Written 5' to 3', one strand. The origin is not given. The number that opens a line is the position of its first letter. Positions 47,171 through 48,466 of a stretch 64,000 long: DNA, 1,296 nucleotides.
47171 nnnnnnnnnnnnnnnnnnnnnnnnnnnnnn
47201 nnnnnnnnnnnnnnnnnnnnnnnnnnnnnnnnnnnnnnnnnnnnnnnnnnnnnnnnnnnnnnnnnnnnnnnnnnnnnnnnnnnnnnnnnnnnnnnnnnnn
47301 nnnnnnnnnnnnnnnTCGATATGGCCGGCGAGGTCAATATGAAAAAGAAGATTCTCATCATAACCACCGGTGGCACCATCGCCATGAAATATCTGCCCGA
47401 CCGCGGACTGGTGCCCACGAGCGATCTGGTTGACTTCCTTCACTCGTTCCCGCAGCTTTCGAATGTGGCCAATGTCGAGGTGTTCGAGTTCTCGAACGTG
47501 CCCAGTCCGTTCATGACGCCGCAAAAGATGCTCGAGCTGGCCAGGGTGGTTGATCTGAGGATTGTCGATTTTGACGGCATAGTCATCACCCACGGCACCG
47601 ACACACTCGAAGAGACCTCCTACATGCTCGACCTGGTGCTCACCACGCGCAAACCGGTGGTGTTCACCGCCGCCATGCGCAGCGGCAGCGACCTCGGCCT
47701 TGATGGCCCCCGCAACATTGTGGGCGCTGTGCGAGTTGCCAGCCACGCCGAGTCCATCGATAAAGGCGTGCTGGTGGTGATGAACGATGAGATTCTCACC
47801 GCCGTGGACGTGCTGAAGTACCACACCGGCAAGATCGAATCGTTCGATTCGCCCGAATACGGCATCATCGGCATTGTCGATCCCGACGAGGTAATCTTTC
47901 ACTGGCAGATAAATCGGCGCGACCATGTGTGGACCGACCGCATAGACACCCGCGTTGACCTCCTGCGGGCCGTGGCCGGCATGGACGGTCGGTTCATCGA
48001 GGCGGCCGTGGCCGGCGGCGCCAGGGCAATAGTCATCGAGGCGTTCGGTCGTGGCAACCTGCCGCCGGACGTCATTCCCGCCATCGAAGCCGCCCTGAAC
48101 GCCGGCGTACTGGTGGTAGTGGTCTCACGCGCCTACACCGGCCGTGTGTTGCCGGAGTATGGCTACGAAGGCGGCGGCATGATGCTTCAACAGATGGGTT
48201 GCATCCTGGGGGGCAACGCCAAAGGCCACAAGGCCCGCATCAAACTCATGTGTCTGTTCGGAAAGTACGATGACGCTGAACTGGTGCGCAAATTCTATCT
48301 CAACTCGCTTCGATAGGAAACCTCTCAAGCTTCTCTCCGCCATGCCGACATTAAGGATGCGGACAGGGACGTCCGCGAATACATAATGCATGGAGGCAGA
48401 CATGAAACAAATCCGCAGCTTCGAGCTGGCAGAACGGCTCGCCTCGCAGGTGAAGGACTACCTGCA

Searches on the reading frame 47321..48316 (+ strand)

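Call 39: search_protein_families(library=pfam, proteins=[window:47321-48316:+])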
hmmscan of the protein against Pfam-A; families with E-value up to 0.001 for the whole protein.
window:47321-48316:+ (331 aa): 2 families
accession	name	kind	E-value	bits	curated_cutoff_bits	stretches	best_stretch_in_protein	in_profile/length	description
PF00710.25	Asparaginase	-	8.6e-58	195.5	22.5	1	10-197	1-191/193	Asparaginase, N-terminal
PF17763.6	Asparaginase_C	-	7.7e-32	110.1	34.6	1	211-324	1-112/114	Glutaminase/Asparaginase C-terminal domain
